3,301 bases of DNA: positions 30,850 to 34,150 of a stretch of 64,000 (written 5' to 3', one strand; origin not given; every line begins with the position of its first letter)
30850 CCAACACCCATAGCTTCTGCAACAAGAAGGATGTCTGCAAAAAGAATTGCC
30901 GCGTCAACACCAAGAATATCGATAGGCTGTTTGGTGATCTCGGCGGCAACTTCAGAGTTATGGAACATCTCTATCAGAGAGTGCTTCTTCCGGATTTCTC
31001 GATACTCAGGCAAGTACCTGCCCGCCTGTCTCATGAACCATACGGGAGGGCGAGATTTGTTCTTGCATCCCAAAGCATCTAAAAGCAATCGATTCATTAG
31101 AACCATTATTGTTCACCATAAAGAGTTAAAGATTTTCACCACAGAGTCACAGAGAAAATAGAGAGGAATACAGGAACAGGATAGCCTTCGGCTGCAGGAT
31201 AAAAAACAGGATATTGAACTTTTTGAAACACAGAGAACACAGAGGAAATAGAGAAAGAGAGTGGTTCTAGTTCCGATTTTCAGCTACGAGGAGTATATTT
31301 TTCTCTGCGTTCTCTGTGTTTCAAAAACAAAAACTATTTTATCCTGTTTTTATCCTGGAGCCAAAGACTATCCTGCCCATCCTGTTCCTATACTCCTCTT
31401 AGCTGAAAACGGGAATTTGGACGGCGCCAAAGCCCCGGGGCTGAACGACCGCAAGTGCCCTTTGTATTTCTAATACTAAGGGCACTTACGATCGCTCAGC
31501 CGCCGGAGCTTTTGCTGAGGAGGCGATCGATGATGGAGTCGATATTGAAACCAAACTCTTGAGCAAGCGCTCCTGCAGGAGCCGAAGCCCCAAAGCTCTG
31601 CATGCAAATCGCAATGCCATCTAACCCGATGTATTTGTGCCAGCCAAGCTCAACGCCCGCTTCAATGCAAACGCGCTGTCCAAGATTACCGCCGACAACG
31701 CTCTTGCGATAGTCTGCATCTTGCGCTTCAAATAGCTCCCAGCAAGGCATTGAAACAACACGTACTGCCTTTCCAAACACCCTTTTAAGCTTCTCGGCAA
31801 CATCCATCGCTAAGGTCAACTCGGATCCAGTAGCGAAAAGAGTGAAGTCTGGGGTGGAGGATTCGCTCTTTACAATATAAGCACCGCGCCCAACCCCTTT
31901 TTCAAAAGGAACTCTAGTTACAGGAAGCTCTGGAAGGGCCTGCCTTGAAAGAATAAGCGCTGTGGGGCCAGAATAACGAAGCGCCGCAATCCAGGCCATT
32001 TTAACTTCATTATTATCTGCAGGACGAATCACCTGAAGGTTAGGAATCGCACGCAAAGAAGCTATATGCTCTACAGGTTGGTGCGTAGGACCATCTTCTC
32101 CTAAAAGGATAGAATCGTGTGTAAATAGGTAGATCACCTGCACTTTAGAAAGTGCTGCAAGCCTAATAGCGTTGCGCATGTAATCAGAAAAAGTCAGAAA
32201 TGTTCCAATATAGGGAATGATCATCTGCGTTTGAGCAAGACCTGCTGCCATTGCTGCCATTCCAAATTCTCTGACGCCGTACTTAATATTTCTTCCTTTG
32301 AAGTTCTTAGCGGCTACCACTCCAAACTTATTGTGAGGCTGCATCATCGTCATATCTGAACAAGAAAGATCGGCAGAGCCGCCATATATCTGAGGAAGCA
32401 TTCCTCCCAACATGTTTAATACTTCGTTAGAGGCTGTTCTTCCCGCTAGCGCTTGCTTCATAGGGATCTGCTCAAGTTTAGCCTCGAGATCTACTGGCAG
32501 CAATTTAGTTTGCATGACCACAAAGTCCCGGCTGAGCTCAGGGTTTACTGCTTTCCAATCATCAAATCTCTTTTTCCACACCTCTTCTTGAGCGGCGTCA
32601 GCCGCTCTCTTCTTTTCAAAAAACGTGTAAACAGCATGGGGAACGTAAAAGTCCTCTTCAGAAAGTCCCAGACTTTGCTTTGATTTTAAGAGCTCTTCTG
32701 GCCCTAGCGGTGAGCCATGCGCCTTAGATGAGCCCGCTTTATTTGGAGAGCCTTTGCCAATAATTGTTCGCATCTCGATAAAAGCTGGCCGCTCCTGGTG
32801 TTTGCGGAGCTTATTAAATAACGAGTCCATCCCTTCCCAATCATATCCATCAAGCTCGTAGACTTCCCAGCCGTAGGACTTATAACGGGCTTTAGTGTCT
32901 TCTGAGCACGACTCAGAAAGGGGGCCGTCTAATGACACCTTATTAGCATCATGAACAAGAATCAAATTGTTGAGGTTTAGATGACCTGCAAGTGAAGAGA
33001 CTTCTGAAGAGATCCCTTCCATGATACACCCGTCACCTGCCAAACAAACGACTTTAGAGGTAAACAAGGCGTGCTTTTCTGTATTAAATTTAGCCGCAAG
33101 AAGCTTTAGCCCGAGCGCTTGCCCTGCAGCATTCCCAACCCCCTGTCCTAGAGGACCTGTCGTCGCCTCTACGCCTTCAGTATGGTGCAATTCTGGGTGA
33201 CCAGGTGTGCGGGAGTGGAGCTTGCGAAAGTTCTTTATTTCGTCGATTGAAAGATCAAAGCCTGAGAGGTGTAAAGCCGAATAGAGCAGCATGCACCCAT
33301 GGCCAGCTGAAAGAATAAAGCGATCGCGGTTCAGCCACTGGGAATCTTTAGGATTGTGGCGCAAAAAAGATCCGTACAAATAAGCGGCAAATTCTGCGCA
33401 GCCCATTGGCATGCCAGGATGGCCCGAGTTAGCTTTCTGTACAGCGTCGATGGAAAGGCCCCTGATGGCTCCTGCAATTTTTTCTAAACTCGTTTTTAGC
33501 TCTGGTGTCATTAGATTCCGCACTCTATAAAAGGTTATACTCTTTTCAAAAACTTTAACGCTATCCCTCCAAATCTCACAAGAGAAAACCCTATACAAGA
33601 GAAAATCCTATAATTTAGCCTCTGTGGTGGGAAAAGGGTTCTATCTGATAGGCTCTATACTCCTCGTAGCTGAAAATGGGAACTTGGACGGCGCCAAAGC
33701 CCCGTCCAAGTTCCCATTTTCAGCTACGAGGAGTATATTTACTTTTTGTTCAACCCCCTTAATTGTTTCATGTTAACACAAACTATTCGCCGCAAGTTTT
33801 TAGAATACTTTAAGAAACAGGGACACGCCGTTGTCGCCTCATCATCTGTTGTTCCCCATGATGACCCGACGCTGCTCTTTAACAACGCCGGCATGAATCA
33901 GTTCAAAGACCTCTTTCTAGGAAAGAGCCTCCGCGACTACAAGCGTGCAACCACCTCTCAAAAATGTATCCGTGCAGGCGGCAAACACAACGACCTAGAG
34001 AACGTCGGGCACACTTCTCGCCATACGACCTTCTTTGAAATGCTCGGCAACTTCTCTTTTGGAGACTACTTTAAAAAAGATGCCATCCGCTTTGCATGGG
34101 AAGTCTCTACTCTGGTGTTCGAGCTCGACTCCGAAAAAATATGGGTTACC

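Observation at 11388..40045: Repeat elements provide stop codons and C-terminal tails of at least six genes (RPE-like capture)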

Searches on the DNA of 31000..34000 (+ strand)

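Call 11: search_dna_similar(query=window:31000-34000:+, collection=plasmids, mode=near, max_rows=5)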
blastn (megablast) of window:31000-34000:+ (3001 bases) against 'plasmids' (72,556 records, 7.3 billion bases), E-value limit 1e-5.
No match.
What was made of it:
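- Tried and rejected: The plasmid collection gave no match to the tkt region (call 11).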

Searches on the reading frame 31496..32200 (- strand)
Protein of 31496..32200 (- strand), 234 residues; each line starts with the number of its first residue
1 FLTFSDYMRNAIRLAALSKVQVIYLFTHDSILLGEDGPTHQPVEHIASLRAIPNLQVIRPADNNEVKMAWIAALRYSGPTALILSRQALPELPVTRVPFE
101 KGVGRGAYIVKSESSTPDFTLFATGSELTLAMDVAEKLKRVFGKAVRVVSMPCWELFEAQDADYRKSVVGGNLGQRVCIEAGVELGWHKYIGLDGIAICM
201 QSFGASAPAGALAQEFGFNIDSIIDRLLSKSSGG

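Call 31: search_solved_structures(query=window:31496-32200:-, show_alignments=3, max_evalue=1e-10)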
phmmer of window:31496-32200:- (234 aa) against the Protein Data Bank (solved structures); distinct sequences matched with E-value up to 1e-10: 36.
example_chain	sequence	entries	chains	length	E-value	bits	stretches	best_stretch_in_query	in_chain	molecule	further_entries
8r3s_A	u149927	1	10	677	1.7e-69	237.3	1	1-229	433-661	Transketolase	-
4c7v_A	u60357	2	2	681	1.8e-65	224.1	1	1-230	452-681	TRANSKETOLASE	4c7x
8r3p_A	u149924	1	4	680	3.7e-65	223.1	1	1-226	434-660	Transketolase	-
1itz_A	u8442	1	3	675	8.4e-65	222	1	1-225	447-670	Transketolase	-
8ci0_AAA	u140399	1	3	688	8.7e-65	221.9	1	1-225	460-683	Transketolase, chloroplastic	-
3hyl_A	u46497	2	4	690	9.2e-65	221.8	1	1-226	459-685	Transketolase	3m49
8cip_A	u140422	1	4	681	2.9e-64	220.2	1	1-227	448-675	Transketolase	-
4xeu_A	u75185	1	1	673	1.9e-63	217.5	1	1-224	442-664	Transketolase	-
5nd6_A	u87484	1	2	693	2e-63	217.5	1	1-226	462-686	Transketolase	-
5nd5_A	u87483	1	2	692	2.5e-63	217.1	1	1-226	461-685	Transketolase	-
8qmf_A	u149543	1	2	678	2.5e-62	213.9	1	1-225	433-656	Transketolase 2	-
8r3o_A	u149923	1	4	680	1e-61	211.9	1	1-226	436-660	Transketolase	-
8r3r_A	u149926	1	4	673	8.8e-61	208.8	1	1-225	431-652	Probable transketolase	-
2r5n_A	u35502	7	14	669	1e-59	205.3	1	1-226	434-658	Transketolase 1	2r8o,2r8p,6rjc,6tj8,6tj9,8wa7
1qgd_A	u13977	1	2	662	1.1e-59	205.3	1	1-226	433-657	PROTEIN (TRANSKETOLASE)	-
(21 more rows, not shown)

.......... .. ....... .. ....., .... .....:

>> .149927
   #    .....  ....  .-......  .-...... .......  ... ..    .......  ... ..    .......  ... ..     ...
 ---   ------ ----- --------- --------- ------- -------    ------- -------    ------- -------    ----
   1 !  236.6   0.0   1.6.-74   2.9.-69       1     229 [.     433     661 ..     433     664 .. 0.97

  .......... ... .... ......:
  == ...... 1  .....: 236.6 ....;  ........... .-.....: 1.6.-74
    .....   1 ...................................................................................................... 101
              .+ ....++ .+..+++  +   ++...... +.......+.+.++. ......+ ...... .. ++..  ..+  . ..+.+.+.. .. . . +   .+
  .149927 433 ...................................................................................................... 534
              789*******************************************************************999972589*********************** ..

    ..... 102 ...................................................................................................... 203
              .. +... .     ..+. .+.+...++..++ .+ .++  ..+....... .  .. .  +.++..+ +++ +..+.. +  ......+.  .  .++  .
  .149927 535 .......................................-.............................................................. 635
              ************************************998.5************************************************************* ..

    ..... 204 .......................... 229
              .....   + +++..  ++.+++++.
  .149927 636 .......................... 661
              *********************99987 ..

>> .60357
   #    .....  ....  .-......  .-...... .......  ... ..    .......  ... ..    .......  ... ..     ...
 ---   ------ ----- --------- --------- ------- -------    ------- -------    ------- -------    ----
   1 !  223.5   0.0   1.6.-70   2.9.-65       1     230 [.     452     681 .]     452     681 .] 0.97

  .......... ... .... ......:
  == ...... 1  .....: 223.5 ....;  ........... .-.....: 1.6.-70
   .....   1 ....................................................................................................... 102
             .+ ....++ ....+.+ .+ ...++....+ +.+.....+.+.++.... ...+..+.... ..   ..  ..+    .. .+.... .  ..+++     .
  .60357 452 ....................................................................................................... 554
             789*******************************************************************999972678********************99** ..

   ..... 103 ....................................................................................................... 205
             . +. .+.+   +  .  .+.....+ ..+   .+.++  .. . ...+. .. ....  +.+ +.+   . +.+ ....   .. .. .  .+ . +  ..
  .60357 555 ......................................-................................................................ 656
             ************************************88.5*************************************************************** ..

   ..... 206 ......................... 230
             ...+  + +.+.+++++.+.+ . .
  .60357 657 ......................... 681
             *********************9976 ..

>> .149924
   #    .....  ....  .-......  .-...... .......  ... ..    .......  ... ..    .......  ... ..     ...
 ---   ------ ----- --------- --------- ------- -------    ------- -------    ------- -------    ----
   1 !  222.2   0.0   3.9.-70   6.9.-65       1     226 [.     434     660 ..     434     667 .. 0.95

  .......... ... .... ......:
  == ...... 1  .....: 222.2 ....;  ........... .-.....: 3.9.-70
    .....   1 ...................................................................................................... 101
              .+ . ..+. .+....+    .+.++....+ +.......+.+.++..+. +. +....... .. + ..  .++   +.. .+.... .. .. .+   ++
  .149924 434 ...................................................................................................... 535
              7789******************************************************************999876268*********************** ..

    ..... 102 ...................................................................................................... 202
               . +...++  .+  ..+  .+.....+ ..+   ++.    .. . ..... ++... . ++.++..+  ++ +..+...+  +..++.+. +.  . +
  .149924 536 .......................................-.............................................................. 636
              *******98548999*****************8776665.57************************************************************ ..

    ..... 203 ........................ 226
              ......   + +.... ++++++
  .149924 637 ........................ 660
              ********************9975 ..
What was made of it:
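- Transketolase structures end at the position of ...DRLLSK: call 31.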

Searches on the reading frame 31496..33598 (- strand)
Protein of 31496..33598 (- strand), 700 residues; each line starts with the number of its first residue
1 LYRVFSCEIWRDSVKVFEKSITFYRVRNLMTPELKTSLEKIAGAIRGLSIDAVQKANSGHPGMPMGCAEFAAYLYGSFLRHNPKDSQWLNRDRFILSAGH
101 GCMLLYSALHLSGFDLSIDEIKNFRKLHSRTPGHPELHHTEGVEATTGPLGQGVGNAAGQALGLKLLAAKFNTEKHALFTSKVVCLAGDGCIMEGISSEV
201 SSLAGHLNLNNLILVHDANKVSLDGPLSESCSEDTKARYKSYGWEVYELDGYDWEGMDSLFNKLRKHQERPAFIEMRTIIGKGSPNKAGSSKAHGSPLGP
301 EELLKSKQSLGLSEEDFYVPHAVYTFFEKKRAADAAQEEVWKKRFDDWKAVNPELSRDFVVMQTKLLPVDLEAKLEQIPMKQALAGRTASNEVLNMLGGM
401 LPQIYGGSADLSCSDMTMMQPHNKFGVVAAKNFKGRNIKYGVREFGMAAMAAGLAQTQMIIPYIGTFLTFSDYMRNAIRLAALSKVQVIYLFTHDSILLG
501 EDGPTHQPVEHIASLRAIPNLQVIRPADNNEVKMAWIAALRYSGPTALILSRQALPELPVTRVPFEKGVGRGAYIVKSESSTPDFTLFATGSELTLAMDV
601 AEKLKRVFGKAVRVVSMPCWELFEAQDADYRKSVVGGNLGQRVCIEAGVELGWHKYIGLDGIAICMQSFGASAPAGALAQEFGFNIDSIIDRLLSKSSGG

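Call 10: search_protein_families(library=pfam, proteins=[window:31496-33598:-])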
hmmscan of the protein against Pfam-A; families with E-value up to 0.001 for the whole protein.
window:31496-33598:- (700 aa): 4 families
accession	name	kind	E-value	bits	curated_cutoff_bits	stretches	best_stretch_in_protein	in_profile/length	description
PF00456.26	Transketolase_N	-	8.6e-125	416.6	22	1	40-362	4-328/334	Transketolase, thiamine diphosphate binding domain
PF02779.29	Transket_pyr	-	1e-48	165.7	27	1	384-556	3-173/174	Transketolase, pyrimidine binding domain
PF22613.1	Transketolase_C_1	-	4.7e-38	130.3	27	1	572-685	1-113/113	Transketolase-like TK C-terminal domain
PF02780.25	Transketolase_C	-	2.3e-09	37.7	25.9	1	579-689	6-124/124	Transketolase, C-terminal domain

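Call 38: find_encoding_contigs(protein=P0131, flank=10000, max_places=3)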
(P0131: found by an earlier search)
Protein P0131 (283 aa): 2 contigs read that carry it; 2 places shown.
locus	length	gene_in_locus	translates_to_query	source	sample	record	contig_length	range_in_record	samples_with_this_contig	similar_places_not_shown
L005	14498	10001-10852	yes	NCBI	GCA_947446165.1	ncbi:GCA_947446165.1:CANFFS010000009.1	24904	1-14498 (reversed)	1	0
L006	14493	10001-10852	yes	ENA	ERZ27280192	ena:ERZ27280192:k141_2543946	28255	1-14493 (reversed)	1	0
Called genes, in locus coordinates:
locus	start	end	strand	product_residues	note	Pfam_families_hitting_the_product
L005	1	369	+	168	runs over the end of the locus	-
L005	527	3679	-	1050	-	PF04234:CopC (faint), PF17802:SpaA (faint), PF03781:FGE-sulfatase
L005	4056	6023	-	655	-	PF02518:HATPase_c (weak), PF13589:HATPase_c_3 (weak), PF00183:HSP90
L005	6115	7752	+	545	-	PF00795:CN_hydrolase, PF02540:NAD_synthase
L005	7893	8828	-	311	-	PF00152:tRNA-synt_2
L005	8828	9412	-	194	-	PF08207:EFP_N, PF01132:EFP, PF09285:Elong-fact-P_C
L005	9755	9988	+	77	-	-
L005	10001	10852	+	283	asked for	PF01048:PNP_UDP_1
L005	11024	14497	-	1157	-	?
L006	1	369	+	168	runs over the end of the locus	-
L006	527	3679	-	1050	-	PF04234:CopC (faint), PF17802:SpaA (faint), PF03781:FGE-sulfatase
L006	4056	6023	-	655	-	PF02518:HATPase_c (weak), PF13589:HATPase_c_3 (weak), PF00183:HSP90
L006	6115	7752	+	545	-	PF00795:CN_hydrolase, PF02540:NAD_synthase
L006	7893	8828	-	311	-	PF00152:tRNA-synt_2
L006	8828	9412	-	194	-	PF08207:EFP_N, PF01132:EFP, PF09285:Elong-fact-P_C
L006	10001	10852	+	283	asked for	PF01048:PNP_UDP_1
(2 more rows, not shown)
